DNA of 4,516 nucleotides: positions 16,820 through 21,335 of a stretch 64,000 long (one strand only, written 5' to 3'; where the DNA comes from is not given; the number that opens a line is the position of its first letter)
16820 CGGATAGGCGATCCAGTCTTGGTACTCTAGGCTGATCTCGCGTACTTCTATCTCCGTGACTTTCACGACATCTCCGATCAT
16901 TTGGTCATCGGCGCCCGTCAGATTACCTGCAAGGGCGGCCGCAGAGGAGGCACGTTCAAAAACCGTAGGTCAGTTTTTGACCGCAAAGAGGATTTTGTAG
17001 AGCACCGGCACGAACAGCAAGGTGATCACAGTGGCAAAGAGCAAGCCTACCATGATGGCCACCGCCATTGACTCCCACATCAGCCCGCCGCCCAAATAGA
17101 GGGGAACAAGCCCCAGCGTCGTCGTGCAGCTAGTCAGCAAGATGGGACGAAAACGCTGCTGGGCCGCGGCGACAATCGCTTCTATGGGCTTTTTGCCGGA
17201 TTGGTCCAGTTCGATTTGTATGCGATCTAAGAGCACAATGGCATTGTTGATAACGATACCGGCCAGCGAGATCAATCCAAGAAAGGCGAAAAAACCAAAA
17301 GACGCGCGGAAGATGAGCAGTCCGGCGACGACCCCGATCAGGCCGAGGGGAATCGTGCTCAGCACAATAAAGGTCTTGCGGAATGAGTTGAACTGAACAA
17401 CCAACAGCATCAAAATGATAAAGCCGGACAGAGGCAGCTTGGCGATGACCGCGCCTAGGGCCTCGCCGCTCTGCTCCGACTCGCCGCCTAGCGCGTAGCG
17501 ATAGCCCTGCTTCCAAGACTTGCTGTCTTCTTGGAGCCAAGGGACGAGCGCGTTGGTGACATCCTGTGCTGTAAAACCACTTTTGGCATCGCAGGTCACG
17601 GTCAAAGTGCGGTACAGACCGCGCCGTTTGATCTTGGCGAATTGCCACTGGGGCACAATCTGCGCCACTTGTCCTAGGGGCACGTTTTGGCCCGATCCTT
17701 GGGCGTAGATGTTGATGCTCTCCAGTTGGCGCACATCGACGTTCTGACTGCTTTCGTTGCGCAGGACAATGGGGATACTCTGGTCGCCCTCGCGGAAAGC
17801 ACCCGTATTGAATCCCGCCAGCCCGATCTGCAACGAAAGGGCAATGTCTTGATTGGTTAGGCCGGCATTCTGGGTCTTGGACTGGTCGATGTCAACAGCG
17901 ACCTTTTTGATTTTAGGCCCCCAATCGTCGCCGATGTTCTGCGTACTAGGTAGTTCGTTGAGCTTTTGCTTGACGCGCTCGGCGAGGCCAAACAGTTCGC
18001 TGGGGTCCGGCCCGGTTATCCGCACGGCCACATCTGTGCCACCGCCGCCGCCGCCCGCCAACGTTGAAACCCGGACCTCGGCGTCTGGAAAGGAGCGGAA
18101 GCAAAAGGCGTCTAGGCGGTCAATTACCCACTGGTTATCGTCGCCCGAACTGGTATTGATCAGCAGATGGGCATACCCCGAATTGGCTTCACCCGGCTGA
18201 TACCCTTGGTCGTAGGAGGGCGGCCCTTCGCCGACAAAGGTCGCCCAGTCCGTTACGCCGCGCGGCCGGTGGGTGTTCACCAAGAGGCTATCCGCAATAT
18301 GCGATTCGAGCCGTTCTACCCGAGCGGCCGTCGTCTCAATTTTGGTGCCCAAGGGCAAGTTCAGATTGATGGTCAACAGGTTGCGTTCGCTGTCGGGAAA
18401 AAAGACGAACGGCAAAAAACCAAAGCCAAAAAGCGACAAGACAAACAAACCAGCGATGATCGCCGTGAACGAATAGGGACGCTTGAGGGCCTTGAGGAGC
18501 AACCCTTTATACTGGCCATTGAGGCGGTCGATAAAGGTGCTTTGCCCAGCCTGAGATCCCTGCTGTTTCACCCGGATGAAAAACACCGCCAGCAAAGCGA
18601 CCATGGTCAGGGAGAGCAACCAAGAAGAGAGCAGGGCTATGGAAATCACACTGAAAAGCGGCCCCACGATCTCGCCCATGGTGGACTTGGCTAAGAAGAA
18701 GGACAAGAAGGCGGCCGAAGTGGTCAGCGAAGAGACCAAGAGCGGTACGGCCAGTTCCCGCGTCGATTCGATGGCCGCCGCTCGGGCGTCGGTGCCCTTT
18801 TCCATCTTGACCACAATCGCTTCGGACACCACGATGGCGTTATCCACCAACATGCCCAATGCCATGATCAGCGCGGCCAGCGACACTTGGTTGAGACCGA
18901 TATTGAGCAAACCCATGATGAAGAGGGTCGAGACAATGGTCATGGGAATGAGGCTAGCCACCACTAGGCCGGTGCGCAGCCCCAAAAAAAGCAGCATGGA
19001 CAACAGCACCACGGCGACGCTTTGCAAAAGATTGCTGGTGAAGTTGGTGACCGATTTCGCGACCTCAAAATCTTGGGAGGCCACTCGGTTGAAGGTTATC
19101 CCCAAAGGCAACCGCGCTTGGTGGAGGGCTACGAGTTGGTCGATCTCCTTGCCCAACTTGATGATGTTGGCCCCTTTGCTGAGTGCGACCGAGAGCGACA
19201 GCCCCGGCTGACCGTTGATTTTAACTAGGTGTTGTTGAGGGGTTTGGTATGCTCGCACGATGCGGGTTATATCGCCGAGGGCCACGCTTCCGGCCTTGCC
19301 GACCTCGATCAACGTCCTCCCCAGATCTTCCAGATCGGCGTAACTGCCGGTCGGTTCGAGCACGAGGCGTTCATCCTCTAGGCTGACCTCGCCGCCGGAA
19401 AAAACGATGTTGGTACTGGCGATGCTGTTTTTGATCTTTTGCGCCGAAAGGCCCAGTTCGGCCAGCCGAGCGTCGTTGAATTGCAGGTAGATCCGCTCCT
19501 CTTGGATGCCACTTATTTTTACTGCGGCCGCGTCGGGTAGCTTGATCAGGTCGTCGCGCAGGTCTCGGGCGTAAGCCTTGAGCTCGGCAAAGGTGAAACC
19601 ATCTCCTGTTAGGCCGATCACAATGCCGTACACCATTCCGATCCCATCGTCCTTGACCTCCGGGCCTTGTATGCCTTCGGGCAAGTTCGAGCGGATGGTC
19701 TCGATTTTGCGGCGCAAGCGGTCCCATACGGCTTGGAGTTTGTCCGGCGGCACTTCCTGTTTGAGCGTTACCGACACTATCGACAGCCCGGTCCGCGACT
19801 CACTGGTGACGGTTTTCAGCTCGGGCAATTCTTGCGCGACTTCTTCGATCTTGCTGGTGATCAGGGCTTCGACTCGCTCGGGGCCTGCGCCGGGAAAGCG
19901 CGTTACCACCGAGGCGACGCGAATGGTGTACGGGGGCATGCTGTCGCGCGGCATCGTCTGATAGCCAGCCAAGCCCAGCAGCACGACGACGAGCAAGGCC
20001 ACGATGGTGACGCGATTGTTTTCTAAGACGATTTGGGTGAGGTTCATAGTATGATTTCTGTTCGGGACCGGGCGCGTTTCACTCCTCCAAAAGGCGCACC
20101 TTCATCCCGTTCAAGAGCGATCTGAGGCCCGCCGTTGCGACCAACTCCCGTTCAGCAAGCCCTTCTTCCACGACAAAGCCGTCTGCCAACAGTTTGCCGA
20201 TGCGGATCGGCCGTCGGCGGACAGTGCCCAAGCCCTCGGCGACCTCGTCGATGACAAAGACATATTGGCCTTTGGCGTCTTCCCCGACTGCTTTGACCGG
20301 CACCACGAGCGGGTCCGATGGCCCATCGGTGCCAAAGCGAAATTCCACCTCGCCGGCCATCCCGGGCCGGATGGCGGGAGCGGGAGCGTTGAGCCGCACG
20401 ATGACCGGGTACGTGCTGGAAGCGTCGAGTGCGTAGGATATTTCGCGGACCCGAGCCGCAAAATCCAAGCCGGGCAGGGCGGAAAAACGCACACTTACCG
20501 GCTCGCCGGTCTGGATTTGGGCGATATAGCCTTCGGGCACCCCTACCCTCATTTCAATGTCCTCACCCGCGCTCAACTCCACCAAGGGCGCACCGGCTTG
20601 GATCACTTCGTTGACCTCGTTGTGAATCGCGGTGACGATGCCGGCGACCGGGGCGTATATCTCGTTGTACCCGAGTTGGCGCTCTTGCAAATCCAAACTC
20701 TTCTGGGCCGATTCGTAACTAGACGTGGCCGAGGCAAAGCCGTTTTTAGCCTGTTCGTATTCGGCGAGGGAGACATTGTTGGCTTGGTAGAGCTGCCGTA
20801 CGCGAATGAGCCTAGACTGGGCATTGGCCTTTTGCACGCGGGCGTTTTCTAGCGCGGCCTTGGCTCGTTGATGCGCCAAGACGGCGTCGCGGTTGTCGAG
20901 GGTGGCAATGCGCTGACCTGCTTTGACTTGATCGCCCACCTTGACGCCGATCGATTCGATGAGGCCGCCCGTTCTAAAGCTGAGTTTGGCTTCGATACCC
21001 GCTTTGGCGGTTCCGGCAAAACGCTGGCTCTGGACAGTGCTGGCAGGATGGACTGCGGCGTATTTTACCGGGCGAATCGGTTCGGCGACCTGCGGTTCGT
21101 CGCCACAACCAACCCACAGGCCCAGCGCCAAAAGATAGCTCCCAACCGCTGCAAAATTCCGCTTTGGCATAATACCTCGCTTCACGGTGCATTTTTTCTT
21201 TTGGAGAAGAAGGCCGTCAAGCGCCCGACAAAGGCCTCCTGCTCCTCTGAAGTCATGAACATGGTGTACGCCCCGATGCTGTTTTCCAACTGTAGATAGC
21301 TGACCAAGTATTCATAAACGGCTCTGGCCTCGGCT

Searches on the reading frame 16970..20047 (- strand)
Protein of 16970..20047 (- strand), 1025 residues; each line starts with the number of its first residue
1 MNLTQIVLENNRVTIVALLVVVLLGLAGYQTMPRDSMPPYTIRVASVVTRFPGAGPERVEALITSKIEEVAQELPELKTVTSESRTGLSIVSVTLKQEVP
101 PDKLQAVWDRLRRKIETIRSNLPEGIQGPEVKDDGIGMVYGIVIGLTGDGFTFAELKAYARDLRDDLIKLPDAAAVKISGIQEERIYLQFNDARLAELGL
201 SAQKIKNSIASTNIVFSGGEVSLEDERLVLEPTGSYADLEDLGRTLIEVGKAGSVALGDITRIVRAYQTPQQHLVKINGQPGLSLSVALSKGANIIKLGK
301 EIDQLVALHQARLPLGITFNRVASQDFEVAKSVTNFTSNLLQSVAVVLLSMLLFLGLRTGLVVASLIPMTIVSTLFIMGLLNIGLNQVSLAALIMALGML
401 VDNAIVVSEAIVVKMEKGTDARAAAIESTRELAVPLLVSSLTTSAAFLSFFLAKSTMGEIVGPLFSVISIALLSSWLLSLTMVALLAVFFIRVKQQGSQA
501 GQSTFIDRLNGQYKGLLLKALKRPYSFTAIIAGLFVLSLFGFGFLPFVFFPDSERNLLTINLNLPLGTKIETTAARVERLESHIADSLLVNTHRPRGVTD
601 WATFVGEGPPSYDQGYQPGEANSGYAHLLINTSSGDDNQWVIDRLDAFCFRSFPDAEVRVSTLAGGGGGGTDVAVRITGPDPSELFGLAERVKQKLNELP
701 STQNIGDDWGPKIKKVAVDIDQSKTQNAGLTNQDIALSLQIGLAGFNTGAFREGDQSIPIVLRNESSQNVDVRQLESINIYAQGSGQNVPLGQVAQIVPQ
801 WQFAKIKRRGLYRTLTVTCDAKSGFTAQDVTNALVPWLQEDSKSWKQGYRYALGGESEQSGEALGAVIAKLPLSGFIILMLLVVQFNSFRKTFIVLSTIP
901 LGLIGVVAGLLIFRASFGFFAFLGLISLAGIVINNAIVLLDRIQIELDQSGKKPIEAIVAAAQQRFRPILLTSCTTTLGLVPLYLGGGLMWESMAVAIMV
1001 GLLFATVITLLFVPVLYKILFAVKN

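Call 74: search_protein_families(library=pfam, proteins=[window:16970-20047:-], max_evalue=0.0001)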
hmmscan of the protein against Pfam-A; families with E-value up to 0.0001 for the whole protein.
window:16970-20047:- (1025 aa): 2 families
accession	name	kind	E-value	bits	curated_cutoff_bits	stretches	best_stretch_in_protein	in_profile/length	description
PF00873.25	ACR_tran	-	1.8e-159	533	28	1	8-1019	6-1019/1021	AcrB/AcrD/AcrF family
PF02355.23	SecD_SecF_C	-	7.4e-11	42.2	20.5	1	870-1013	36-179/189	Protein export membrane protein SecD/SecF, C-terminal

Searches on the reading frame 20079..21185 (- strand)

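Call 97: search_protein_families(library=pfam, proteins=[window:20079-21185:-], max_evalue=0.00001)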
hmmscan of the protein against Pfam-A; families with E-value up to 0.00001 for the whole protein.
window:20079-21185:- (368 aa): 4 families
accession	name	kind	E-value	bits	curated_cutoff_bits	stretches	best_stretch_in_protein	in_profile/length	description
PF16576.10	HlyD_D23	-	3.1e-20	72.8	30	1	67-276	21-212/214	Barrel-sandwich domain of CusB or HlyD membrane-fusion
PF13437.12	HlyD_3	-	3.4e-16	60.3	22.2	1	176-275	2-106/106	HlyD family secretion protein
PF13533.13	Biotin_lipoyl_2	-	1.1e-08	35.2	29.8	1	67-97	2-32/32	Biotin-lipoyl like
PF00364.28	Biotin_lipoyl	-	1.5e-07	31.6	22.1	0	174-204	43-73/73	Biotin-requiring enzyme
